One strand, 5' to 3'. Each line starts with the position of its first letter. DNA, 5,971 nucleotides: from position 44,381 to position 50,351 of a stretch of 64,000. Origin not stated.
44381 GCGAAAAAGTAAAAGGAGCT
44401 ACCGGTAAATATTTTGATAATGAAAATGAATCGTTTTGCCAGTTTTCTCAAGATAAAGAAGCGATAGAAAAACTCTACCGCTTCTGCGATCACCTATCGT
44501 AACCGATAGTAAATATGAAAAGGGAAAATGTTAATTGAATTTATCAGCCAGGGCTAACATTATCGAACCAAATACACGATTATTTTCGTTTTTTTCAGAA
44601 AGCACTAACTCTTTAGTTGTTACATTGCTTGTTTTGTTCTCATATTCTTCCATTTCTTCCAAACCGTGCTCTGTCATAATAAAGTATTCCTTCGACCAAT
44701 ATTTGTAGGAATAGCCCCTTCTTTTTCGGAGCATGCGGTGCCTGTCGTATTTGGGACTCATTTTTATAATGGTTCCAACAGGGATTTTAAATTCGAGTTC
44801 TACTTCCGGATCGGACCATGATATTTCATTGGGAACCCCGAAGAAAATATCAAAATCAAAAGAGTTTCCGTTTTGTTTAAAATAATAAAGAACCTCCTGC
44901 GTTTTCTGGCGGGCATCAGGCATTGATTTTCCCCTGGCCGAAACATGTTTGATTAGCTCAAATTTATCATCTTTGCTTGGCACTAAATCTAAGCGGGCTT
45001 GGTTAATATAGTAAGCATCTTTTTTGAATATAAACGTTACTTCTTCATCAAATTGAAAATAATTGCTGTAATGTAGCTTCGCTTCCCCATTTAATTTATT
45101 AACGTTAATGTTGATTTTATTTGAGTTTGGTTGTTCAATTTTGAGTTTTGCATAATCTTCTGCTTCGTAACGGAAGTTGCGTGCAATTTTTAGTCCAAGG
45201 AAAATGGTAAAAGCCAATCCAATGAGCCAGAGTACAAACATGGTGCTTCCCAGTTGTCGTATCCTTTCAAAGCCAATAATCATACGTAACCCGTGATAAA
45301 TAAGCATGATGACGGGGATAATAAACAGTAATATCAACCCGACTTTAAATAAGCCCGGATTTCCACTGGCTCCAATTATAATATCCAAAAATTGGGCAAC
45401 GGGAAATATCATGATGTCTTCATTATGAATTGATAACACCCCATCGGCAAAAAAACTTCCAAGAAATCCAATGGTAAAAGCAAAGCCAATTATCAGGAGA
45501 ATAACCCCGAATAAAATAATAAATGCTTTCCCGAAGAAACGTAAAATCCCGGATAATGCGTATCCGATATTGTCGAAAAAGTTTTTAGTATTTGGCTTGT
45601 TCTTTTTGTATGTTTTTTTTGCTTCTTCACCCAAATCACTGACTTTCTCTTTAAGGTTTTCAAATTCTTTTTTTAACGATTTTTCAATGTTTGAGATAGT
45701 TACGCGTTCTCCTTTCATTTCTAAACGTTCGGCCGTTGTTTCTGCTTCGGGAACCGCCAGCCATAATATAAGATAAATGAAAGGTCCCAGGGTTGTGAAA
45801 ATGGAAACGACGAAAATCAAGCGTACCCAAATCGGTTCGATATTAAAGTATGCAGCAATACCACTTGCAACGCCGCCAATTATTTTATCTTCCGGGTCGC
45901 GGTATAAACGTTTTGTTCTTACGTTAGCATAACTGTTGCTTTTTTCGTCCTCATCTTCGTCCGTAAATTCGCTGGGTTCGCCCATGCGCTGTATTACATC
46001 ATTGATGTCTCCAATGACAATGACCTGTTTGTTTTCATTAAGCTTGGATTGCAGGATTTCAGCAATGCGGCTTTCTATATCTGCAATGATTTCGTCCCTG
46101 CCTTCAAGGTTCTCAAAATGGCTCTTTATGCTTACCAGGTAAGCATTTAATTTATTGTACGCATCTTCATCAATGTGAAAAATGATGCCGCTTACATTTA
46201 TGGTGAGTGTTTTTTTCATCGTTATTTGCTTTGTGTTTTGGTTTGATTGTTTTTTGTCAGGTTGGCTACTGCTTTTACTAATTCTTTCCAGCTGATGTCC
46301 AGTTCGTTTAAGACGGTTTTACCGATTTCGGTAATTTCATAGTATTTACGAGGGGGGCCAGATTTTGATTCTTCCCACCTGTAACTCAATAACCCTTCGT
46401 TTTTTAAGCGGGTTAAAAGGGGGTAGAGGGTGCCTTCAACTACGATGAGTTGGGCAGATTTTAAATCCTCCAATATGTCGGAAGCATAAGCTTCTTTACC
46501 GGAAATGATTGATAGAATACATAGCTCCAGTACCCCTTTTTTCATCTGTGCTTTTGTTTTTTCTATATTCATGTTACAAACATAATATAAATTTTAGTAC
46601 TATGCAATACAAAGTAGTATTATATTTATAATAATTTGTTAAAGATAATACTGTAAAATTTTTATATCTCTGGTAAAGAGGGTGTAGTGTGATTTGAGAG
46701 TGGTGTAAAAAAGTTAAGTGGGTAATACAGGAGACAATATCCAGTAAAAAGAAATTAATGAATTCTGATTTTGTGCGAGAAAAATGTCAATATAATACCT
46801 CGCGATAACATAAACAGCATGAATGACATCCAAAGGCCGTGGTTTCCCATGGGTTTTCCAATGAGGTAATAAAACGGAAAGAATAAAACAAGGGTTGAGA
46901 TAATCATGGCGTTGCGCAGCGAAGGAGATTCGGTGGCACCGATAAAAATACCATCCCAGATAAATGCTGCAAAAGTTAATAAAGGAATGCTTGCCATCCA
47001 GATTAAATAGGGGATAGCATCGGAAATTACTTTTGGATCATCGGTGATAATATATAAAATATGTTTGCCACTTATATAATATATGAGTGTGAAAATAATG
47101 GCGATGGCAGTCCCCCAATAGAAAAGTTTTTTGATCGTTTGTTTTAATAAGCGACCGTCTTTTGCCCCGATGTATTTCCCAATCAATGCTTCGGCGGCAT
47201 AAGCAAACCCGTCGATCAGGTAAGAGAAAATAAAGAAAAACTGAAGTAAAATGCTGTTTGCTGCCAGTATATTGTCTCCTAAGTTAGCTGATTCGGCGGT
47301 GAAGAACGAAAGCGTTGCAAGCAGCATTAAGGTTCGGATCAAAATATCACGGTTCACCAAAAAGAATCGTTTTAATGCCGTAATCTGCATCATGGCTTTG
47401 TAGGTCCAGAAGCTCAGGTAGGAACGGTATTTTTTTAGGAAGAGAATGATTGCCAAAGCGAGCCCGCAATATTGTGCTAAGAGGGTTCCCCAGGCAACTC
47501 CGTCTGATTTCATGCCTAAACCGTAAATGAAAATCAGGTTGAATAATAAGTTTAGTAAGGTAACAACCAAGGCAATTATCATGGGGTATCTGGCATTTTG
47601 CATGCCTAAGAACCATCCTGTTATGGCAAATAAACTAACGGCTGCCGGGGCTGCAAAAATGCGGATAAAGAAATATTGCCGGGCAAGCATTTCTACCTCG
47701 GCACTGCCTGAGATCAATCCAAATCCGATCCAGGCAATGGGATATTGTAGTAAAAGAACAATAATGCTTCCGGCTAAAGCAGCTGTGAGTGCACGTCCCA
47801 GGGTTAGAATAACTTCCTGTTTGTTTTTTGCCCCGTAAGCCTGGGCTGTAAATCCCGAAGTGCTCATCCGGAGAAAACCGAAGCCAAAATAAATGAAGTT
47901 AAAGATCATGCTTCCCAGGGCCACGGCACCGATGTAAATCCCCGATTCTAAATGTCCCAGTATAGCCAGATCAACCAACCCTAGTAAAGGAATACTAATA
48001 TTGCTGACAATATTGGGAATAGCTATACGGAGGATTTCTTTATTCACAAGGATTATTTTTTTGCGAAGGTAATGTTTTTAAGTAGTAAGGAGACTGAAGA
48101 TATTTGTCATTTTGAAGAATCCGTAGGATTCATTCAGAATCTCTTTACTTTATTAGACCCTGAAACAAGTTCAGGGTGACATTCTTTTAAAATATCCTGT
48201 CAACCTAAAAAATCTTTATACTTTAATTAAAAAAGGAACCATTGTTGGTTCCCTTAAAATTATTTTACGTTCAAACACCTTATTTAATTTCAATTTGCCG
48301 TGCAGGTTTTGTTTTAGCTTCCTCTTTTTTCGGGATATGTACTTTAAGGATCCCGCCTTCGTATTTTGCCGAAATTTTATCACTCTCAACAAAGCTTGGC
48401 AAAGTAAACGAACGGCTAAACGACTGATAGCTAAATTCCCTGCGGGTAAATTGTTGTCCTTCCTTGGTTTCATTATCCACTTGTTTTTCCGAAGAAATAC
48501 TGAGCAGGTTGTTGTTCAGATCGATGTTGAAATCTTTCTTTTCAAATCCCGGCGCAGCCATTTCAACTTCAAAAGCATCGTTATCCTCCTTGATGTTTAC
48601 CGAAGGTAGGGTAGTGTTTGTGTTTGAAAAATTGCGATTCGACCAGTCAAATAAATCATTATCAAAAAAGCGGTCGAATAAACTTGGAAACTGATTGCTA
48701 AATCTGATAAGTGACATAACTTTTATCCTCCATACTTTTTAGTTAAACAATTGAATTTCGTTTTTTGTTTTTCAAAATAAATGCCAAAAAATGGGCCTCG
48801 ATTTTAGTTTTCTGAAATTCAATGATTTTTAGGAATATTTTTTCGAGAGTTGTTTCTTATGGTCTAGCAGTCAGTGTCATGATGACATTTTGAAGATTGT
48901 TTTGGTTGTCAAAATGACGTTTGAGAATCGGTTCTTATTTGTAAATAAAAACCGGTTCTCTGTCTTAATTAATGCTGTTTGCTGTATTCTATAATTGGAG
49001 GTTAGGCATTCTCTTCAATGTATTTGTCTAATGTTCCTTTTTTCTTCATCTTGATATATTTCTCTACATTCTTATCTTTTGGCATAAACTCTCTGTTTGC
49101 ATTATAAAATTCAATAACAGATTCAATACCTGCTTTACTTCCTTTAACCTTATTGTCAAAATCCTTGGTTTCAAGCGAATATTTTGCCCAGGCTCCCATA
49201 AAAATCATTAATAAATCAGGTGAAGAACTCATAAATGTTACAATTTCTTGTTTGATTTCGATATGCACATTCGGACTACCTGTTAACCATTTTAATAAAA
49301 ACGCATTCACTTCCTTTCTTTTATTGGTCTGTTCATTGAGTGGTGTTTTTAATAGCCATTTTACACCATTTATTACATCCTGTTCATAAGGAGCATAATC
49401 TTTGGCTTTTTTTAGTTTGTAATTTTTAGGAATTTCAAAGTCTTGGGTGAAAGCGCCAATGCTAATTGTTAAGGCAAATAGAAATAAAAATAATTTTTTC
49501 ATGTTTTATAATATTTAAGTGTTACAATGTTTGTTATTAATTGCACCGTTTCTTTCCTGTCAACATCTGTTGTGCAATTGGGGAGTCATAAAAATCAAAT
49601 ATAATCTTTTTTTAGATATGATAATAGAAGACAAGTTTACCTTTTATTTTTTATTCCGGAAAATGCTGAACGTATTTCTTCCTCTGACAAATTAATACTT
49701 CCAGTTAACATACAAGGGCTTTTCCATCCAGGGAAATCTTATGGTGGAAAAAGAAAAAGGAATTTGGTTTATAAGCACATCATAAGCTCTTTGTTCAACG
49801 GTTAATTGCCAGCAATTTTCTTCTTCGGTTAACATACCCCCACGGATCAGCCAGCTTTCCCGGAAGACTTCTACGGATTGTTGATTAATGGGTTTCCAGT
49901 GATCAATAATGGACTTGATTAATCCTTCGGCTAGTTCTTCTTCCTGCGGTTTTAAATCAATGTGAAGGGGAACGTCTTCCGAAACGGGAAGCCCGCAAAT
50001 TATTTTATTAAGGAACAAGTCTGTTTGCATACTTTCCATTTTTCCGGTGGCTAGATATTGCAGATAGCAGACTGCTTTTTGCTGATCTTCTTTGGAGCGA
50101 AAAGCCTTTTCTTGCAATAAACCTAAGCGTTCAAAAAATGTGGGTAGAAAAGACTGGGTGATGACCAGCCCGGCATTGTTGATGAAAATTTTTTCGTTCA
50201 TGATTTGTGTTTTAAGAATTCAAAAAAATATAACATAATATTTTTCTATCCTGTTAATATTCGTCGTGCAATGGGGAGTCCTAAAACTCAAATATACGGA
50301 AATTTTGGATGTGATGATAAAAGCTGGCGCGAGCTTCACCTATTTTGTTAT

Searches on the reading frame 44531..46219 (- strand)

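Call 67: search_protein_families(library=pfam, proteins=[window:44531-46219:-], max_evalue=0.00001)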
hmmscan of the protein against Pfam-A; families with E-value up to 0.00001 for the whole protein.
window:44531-46219:- (562 aa): 3 families
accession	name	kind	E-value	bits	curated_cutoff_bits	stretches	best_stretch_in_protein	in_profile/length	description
PF04024.17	PspC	-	9.1e-22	77.1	25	1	103-159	1-58/58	PspC domain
PF22571.1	LiaI-LiaF-TM_PspC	-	1.7e-17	64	27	1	206-349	3-142/142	PspC transmembrane region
PF22744.3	Toast-rack_PspC-Cterm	-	1.3e-15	57.7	27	1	400-521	7-129/136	ToastRack found in some PspC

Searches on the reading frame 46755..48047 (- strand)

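Call 67: search_protein_families(library=pfam, proteins=[window:46755-48047:-], max_evalue=0.00001)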
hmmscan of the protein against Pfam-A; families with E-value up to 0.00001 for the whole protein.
window:46755-48047:- (430 aa): 1 family
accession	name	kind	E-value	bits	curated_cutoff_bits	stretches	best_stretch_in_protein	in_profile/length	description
PF01554.23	MatE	-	2.6e-37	128.4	24.9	2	11-172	1-161/161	MatE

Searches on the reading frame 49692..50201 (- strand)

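Call 67: search_protein_families(library=pfam, proteins=[window:49692-50201:-], max_evalue=0.00001)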
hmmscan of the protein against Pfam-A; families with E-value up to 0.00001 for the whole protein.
window:49692-50201:- (169 aa): 1 family
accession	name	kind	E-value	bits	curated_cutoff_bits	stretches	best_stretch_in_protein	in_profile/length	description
PF19268.4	CIS_TMP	-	2.7e-65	221.9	27.8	1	2-167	298-463/463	Contractile injection system tape measure protein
